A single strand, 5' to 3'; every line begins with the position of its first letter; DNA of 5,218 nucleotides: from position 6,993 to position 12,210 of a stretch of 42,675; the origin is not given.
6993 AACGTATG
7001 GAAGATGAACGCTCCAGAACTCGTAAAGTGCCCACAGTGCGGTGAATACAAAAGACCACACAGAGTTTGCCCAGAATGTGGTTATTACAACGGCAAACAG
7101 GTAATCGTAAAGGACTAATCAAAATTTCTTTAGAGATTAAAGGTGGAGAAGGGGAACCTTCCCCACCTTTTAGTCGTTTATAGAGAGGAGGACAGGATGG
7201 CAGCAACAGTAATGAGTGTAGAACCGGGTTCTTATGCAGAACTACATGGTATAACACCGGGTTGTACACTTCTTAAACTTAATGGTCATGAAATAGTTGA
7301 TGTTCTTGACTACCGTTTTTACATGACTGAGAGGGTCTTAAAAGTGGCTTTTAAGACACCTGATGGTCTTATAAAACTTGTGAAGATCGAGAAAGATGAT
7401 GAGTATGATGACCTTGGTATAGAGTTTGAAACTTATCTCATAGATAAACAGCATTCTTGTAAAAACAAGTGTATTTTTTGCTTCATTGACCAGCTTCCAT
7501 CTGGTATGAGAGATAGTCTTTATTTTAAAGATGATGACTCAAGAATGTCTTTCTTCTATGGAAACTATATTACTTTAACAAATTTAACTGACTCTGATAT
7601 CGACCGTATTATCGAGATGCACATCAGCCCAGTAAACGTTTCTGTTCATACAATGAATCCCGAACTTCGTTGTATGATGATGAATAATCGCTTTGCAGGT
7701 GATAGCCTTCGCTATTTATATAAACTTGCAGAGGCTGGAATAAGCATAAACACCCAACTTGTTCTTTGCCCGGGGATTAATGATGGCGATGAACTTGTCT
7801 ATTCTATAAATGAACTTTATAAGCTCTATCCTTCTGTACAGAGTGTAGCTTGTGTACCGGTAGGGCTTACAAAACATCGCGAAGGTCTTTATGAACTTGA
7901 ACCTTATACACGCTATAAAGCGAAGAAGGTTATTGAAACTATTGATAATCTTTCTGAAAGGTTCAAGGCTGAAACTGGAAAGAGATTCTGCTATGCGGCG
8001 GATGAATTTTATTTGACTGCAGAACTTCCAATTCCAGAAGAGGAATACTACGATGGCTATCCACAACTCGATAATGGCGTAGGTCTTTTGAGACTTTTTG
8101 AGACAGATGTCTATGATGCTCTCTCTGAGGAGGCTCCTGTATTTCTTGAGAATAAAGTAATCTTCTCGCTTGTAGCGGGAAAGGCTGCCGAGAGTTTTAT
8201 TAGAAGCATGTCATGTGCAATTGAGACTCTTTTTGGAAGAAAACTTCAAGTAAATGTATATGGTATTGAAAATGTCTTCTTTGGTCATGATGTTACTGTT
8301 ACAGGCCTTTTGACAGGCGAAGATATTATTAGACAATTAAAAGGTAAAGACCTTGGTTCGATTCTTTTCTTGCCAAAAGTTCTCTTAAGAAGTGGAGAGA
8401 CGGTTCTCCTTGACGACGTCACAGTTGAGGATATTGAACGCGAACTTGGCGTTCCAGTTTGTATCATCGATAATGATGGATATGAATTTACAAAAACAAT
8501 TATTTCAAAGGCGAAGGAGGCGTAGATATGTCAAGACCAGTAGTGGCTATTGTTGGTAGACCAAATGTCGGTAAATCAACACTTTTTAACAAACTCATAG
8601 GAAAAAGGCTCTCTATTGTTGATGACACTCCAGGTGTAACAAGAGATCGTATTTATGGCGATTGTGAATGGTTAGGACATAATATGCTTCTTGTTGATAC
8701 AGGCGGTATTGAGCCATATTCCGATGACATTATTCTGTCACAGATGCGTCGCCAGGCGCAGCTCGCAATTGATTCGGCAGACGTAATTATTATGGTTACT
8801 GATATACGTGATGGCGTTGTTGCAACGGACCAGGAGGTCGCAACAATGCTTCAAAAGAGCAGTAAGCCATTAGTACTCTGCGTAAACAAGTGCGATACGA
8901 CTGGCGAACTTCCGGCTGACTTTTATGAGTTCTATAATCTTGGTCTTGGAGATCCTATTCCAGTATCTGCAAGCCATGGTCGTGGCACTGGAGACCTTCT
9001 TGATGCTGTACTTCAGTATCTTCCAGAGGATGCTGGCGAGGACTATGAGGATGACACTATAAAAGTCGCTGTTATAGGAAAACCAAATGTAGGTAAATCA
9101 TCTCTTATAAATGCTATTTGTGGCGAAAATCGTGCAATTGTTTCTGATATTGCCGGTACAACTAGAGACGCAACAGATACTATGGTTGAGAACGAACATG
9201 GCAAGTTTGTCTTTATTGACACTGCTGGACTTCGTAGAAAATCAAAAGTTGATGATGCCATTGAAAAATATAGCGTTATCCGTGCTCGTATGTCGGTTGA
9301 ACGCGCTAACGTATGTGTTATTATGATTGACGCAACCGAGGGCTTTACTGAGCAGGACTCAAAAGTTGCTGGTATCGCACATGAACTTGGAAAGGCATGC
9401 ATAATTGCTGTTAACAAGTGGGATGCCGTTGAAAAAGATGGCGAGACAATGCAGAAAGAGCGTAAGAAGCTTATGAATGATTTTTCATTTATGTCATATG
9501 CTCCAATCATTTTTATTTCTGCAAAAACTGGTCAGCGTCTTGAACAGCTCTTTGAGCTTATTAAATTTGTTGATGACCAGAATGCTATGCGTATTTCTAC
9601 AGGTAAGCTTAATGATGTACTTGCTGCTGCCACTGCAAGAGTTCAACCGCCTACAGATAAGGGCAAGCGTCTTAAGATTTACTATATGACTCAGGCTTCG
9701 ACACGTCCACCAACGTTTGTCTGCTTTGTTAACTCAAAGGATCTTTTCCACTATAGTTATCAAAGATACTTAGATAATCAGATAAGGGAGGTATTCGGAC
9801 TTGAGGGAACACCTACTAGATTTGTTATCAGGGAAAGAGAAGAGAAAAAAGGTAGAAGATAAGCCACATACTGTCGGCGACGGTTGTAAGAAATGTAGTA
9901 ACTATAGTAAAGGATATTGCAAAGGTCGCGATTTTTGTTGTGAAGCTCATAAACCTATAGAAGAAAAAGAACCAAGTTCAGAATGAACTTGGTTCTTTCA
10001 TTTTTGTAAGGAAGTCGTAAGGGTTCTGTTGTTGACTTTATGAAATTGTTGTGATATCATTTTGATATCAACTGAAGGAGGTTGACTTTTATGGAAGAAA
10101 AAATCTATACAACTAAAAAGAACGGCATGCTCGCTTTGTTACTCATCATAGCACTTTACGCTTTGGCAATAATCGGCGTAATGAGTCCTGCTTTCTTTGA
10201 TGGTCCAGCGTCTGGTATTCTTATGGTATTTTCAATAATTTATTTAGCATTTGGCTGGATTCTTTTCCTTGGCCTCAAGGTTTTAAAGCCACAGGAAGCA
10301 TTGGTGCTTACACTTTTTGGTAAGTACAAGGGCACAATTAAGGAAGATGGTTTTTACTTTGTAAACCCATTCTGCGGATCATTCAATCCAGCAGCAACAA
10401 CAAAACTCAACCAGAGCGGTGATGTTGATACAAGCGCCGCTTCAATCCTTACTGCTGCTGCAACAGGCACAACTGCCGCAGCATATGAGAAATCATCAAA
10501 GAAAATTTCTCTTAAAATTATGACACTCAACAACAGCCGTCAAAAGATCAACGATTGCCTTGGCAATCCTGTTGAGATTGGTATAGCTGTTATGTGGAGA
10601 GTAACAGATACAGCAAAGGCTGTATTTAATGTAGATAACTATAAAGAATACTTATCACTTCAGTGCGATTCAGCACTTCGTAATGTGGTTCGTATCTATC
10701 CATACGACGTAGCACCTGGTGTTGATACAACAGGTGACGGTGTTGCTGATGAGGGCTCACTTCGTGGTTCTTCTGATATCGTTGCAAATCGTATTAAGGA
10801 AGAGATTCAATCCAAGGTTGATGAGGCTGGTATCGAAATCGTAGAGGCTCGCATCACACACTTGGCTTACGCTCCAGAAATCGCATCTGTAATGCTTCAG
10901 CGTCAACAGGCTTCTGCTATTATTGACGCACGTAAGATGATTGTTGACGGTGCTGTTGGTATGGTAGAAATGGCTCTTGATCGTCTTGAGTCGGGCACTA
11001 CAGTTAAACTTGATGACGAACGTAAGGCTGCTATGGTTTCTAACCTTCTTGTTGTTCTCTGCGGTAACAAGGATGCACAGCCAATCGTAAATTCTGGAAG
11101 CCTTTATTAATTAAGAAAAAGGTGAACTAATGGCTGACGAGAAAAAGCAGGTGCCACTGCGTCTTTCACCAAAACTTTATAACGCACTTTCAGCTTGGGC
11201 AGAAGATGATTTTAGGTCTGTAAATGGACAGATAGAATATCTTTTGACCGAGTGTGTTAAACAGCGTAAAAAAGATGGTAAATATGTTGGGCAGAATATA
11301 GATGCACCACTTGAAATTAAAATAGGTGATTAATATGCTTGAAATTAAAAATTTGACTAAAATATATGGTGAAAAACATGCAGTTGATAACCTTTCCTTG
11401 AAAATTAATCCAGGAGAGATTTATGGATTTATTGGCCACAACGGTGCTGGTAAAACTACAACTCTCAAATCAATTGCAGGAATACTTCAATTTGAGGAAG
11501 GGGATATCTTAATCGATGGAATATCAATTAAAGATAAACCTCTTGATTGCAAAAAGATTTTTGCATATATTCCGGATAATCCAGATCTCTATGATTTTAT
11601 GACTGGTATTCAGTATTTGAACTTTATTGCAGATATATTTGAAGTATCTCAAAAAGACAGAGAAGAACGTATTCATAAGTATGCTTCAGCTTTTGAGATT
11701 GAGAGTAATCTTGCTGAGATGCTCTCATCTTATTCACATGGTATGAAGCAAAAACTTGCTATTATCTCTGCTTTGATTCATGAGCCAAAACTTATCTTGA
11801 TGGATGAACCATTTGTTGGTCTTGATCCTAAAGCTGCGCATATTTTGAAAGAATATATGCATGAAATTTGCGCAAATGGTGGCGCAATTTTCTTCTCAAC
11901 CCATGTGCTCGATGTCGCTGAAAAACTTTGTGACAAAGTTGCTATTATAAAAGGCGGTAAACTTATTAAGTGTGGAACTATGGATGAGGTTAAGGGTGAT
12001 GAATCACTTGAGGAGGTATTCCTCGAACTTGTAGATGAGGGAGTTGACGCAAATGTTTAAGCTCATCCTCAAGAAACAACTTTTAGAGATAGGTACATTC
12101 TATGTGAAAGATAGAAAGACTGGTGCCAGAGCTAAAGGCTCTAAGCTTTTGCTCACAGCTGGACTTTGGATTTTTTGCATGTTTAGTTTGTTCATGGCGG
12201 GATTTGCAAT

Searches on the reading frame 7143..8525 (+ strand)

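Call 46: search_protein_families(library=ncbifam, proteins=[window:7143-8525:+], max_evalue=1e-10)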
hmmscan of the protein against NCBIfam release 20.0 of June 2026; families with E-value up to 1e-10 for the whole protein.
window:7143-8525:+ (460 aa): 1 family
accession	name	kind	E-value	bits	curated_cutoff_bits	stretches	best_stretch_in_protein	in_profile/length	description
TIGR03279.1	cyano_FeS_chp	hypoth_equivalog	6.3e-119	397.5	574.7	1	23-444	2-423/433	TIGR03279 family radical SAM protein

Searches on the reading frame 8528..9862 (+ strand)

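Call 46: search_protein_families(library=ncbifam, proteins=[window:8528-9862:+], max_evalue=1e-10)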
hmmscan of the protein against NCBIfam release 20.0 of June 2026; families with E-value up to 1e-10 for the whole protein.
window:8528-9862:+ (444 aa): 21 families
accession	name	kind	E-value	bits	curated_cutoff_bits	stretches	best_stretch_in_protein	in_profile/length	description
TIGR03594.1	GTPase_EngA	equivalog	4e-172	573.1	306.7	1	4-434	1-431/432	ribosome biogenesis GTPase Der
NF002828.0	PRK03003.1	equivalog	2.5e-141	471.5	631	1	3-443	40-475/477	ribosome biogenesis GTPase Der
NF007071.0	PRK09518.1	equivalog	1.8e-136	456.5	953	1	5-441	273-704/706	bifunctional cytidylate kinase/GTPase Der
NF000908.1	PRK00089.1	equivalog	6.7e-64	216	237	2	5-177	5-178/291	GTPase Era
NF003661.0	PRK05291.1-3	equivalog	7.2e-55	187.1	380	2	176-349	215-371/448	tRNA uridine-5-carboxymethylaminomethyl(34) synthesis GTPase MnmE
TIGR00450.1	mnmE_trmE_thdF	equivalog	5.8e-54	183.8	252.6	2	174-312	206-338/446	tRNA uridine-5-carboxymethylaminomethyl(34) synthesis GTPase MnmE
TIGR00231.1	small_GTP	domain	1.5e-53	180.9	42.5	2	176-346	2-163/164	GTP-binding protein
TIGR00436.1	era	equivalog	1.6e-49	168.7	116.25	2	178-346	1-160/270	GTPase Era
TIGR03918.1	GTP_HydF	equivalog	2e-49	168.5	325.55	2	177-347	7-165/392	[FeFe] hydrogenase H-cluster maturation GTPase HydF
TIGR03596.1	GTPase_YlqF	equivalog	3.9e-34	118.3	208.2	2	72-235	10-173/276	ribosome biogenesis GTPase YlqF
TIGR03598.1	GTPase_YsxC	equivalog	1.3e-29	103.2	124.45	1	174-345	15-185/186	ribosome biogenesis GTP-binding protein YihA/YsxC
TIGR00437.1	feoB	equivalog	8.9e-27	94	315.65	2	184-347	1-152/594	ferrous iron transport protein B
TIGR03156.1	GTP_HflX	equivalog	1.3e-22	80.2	216.75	1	175-346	187-348/351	GTPase HflX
NF003255.0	PRK04213.1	equivalog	2.5e-18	66.1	164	0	173-346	5-189/204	GTP-binding protein EngB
TIGR03597.1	GTPase_YqeH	equivalog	3.1e-18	66.1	297.4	0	177-249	155-229/361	ribosome biogenesis GTPase YqeH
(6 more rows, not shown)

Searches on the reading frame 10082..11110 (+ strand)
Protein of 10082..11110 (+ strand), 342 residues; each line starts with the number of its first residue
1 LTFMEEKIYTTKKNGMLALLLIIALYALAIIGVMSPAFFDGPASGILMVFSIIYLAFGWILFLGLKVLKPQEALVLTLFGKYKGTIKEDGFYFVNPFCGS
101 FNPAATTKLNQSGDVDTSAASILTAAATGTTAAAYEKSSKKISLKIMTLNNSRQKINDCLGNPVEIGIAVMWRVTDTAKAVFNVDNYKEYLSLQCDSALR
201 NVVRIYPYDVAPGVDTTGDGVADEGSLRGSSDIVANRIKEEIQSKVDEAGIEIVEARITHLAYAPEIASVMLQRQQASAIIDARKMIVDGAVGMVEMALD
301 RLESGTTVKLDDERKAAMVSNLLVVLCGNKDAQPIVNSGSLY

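Call 46: search_protein_families(library=ncbifam, proteins=[window:10082-11110:+], max_evalue=1e-10)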
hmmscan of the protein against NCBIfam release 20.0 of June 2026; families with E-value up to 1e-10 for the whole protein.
window:10082-11110:+ (342 aa): 0 families

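Call 67: search_protein_families(library=pfam, proteins=[window:10082-11110:+], max_evalue=0.01)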
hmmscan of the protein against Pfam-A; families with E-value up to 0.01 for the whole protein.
window:10082-11110:+ (342 aa): 1 family
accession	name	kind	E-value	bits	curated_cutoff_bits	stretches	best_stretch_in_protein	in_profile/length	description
PF01145.31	Band_7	-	6.5e-25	88.6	23.6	1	67-284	2-168/176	SPFH domain / Band 7 family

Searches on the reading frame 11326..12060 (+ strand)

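Call 67: search_protein_families(library=pfam, proteins=[window:11326-12060:+], max_evalue=0.01)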
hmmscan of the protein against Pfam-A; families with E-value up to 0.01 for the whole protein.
window:11326-12060:+ (244 aa): 3 families
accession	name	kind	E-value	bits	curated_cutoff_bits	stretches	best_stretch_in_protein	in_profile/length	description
PF00005.33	ABC_tran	-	2.3e-28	99.9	25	1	21-163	2-136/137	ABC transporter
PF13304.12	AAA_21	-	3.2e-14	54.2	27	2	109-193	207-298/304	AAA domain, putative AbiEii toxin, Type IV TA system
PF13175.12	AAA_15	-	0.0099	16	32.1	0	1-57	1-50/374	AAA ATPase domain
